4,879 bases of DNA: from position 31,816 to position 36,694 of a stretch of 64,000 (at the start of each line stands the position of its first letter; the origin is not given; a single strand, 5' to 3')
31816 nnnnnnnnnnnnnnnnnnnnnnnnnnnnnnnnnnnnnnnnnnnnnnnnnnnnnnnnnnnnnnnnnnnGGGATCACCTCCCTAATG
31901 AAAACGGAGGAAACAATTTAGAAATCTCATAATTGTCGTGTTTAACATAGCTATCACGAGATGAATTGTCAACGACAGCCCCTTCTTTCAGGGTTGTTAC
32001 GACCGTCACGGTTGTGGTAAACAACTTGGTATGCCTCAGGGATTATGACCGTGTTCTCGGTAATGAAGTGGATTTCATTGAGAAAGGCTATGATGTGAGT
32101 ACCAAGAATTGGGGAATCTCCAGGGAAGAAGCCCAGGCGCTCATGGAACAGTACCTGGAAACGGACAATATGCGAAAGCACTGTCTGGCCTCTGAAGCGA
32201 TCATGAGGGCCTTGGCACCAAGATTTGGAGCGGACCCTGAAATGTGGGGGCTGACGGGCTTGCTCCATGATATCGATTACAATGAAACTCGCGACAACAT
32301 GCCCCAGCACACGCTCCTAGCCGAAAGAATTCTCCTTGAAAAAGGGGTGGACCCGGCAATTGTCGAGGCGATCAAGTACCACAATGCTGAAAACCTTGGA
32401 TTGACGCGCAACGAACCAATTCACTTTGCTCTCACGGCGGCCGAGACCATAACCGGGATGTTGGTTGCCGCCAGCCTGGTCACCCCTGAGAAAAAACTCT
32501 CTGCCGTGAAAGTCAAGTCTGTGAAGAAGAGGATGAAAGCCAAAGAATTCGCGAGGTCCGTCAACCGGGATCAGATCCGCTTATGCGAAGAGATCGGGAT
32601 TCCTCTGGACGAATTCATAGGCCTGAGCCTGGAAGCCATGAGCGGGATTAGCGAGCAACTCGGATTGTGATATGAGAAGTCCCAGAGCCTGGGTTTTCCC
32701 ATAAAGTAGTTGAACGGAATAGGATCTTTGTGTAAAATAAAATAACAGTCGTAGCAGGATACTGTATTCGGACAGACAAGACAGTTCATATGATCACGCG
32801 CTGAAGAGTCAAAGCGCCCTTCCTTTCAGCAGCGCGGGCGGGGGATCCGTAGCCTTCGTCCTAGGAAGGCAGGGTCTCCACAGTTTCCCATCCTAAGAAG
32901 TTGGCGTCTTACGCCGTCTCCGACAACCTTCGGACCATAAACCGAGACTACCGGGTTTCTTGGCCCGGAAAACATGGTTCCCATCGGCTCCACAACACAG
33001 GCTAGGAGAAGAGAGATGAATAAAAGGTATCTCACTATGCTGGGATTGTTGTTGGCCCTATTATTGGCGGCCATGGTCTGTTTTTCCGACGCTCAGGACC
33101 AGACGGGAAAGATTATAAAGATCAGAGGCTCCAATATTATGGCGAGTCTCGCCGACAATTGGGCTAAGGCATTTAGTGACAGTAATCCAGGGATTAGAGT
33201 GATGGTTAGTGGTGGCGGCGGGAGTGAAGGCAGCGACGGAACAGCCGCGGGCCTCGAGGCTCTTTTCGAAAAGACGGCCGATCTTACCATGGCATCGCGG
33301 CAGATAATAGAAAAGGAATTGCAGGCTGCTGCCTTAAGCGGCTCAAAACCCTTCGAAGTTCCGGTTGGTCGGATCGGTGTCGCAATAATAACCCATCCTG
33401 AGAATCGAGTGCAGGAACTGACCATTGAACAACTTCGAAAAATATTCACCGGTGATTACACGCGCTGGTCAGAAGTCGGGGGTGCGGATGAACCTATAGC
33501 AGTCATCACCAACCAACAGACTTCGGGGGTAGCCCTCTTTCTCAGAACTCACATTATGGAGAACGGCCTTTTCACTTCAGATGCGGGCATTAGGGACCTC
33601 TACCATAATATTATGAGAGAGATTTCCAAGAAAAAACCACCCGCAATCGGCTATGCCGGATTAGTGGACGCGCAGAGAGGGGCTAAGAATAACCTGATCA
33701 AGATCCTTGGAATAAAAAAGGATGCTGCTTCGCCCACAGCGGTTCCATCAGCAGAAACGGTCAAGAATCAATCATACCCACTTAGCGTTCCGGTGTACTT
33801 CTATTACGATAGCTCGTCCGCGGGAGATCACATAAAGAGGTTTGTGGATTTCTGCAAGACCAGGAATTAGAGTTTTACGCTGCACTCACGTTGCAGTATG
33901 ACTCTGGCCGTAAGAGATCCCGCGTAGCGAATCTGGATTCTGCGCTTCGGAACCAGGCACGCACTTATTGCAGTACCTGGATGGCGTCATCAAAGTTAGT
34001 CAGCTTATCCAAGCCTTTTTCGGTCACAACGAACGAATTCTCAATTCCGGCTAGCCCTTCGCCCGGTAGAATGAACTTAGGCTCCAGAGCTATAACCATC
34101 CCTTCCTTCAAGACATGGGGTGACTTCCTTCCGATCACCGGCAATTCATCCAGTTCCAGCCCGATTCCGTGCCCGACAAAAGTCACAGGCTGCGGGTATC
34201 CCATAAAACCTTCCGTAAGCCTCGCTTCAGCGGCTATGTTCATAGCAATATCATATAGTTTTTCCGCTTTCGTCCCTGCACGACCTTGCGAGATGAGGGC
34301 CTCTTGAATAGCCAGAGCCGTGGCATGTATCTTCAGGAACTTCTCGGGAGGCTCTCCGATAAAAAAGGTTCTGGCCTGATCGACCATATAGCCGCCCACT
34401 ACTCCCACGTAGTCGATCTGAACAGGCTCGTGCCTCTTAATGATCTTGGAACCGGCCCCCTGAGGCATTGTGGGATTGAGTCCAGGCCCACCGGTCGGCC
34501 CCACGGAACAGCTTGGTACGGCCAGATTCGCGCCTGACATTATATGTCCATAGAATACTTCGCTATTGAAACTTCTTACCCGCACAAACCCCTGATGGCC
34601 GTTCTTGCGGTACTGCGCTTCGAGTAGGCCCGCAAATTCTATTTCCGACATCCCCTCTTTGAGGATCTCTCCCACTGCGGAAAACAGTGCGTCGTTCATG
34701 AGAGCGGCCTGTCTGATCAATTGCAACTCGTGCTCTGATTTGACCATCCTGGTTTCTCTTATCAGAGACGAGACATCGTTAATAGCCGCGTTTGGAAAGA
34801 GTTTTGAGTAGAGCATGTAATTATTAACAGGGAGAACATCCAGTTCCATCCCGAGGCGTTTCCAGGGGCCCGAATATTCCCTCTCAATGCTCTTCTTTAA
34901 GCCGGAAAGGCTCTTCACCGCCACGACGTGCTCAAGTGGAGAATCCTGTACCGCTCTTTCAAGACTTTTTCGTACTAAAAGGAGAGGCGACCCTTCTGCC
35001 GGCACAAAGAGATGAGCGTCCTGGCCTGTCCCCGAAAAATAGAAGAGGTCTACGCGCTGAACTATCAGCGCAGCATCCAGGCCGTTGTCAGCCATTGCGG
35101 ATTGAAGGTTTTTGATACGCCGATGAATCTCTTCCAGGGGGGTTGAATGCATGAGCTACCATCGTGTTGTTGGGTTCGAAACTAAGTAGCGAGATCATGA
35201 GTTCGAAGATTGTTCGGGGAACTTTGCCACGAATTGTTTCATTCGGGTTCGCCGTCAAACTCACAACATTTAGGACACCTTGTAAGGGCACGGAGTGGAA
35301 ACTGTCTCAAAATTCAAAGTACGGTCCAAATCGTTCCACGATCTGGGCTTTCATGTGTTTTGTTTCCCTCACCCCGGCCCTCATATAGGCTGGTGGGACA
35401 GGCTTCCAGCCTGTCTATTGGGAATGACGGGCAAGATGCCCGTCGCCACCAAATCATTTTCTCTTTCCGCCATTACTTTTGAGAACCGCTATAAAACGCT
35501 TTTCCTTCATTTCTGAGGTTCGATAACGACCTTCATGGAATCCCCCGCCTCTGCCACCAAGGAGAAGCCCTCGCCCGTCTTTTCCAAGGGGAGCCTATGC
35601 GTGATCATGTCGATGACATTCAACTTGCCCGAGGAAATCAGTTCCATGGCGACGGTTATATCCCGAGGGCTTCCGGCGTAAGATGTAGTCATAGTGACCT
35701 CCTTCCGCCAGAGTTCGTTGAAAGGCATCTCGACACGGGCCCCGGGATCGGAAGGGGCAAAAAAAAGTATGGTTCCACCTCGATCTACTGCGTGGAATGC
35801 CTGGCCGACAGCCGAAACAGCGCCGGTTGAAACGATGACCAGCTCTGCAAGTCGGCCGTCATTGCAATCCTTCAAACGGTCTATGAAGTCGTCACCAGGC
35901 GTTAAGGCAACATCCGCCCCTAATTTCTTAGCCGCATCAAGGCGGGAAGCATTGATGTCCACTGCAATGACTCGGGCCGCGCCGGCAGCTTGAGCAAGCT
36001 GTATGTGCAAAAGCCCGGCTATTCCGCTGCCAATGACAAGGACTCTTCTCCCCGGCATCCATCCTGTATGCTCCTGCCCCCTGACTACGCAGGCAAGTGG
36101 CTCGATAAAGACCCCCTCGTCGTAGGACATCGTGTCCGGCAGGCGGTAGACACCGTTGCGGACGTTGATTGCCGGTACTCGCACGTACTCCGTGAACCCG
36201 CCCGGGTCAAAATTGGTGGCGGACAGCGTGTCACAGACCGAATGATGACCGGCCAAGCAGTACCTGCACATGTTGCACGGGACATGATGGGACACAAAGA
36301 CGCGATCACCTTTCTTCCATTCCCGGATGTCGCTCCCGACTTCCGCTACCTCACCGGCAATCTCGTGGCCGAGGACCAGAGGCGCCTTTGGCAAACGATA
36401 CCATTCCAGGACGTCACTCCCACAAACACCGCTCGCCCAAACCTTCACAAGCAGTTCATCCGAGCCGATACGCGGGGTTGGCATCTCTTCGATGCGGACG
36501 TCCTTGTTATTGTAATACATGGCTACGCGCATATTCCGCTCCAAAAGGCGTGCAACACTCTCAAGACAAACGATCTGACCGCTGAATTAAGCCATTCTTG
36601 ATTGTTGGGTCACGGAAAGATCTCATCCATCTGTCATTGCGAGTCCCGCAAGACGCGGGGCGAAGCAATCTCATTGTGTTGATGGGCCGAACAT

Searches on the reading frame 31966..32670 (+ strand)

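Call 21: search_protein_families(library=pfam, proteins=[window:31966-32670:+], max_evalue=0.001)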
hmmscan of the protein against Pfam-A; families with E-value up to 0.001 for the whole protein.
window:31966-32670:+ (234 aa): 1 family
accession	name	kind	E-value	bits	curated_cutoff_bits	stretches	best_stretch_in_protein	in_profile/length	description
PF01966.28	HD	-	2.7e-08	34.5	22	1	71-145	3-91/116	HD domain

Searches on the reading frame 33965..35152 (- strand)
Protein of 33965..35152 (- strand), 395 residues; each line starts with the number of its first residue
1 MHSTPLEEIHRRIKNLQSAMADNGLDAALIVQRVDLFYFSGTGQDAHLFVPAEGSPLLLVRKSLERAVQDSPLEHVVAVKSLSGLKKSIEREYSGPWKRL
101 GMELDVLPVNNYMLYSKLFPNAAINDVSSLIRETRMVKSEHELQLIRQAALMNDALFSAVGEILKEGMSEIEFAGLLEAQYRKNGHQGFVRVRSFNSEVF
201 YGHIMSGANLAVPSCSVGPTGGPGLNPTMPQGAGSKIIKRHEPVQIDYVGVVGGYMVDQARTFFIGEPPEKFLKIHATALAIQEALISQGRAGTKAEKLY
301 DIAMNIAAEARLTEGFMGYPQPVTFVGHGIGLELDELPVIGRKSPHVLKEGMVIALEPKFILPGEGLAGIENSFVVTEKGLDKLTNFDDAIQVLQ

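Call 21: search_protein_families(library=pfam, proteins=[window:33965-35152:-], max_evalue=0.001)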
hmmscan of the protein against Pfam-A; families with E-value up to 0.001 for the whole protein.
window:33965-35152:- (395 aa): 2 families
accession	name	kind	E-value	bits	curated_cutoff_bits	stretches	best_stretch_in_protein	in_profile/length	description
PF00557.29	Peptidase_M24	-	3.7e-41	141.6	23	1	145-378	2-208/208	Metallopeptidase family M24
PF01321.24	Creatinase_N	-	3.5e-25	89.5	22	1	12-137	1-128/128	Creatinase/Prolidase N-terminal domain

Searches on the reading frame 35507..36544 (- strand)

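Call 21: search_protein_families(library=pfam, proteins=[window:35507-36544:-], max_evalue=0.001)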
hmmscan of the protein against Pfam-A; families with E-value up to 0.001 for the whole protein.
window:35507-36544:- (345 aa): 4 families
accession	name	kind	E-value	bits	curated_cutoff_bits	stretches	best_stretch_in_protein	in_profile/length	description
PF08240.17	ADH_N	-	3.2e-28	98.4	23.5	1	28-127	2-98/104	Alcohol dehydrogenase GroES-like domain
PF00107.32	ADH_zinc_N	-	9.1e-25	87.5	31.8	1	177-304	3-128/129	Zinc-binding dehydrogenase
PF16912.11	Glu_dehyd_C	-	3.6e-07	30.3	34.9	1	143-342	3-210/211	Glucose dehydrogenase C-terminus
PF01262.27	AlaDh_PNT_C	-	6.9e-05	22.8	23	1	167-214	30-78/214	Alanine dehydrogenase/PNT, C-terminal domain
